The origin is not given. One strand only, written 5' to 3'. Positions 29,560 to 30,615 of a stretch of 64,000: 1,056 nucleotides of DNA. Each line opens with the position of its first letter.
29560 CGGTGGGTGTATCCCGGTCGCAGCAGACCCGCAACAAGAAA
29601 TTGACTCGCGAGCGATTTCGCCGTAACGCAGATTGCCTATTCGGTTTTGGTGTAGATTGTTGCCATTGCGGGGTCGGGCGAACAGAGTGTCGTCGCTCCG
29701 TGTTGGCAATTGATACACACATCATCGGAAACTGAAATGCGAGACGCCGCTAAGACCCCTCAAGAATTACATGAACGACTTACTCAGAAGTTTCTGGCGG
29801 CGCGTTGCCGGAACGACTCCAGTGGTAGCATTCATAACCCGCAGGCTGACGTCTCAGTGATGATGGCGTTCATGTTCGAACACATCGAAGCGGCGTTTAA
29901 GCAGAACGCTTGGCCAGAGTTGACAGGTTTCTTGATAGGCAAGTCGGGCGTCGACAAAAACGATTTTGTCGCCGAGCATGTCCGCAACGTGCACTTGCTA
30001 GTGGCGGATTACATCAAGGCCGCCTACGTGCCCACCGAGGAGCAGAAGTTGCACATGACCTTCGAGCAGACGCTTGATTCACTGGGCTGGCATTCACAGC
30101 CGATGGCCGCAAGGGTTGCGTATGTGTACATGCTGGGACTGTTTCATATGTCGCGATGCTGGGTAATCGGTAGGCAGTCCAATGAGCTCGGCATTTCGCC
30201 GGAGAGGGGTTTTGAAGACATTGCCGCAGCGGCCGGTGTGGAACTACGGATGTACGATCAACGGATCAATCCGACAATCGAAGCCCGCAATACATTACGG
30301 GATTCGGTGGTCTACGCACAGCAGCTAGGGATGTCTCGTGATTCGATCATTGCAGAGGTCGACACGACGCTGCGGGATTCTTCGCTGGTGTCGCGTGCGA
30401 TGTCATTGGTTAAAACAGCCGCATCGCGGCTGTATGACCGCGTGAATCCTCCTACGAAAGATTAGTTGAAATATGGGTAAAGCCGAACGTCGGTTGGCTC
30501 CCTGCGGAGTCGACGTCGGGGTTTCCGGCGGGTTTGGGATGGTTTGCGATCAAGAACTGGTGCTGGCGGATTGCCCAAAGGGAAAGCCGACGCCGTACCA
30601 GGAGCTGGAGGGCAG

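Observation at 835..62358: Dispersed 28-bp palindrome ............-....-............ in 10 copies: candidate phage-specific cis-acting system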

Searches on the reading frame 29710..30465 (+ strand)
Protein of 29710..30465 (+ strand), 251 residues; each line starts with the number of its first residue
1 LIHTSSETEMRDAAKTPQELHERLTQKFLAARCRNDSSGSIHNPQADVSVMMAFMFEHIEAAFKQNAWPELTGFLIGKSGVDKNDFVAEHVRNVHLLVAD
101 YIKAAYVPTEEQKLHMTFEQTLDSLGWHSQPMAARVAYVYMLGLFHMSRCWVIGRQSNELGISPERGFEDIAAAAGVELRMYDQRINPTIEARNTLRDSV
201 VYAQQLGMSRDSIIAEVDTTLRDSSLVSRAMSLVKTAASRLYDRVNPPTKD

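Call 55: search_protein_families(library=pfam, max_evalue=0.01, proteins=[window:29710-30465:+])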
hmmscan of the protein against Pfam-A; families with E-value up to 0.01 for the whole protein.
window:29710-30465:+ (251 aa): 0 families

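Call 81: search_protein_representatives(protein=window:29710-30465:+)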
Query: 251 residues. Proteins with E-value up to 0.001 (for the whole library): 20; up to 1e-10: 18; up to 1e-30: 2. The best 20 are listed.
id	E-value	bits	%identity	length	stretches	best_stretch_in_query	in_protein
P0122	6.4e-108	376.0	69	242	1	14-249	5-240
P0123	6.6e-38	146.9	40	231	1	22-224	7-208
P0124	1.4e-28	116.4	37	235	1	38-223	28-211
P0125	1.2e-24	103.6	33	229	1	15-217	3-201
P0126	8.8e-22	94.2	35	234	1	31-217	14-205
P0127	2.2e-21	92.9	32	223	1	14-223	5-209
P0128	1.2e-20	90.4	34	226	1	20-219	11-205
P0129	5.0e-20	88.4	32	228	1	6-222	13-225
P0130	5.5e-19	85.0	49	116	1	141-228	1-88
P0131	1.5e-18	83.5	30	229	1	39-216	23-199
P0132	4.5e-18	82.0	30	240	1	14-221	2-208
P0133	1.4e-16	77.1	30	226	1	33-214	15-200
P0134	1.5e-16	77.0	30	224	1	37-228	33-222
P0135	6.2e-16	75.0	28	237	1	18-230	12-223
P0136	2.1e-15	73.3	31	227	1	19-209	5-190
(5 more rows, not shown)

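Call 84: find_encoding_contigs(protein=P0122, flank=10000, max_places=3)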
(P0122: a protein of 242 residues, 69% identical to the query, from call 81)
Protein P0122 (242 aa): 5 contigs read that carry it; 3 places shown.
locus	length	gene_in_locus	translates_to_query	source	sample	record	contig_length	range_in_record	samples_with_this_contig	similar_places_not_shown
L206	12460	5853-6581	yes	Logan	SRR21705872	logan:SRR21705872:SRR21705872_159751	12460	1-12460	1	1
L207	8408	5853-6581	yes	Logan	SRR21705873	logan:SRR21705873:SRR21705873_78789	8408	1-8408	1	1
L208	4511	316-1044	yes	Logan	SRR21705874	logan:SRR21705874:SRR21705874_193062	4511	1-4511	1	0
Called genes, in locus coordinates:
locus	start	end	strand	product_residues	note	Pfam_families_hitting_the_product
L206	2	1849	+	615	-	?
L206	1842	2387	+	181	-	-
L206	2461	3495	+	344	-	-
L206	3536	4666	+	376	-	-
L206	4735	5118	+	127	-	-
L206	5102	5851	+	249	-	-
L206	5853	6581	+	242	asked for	-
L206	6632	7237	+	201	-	-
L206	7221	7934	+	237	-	-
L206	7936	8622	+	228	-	-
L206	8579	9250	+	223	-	-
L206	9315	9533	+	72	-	-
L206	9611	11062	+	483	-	-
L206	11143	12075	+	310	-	-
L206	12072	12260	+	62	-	-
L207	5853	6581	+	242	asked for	-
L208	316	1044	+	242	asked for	-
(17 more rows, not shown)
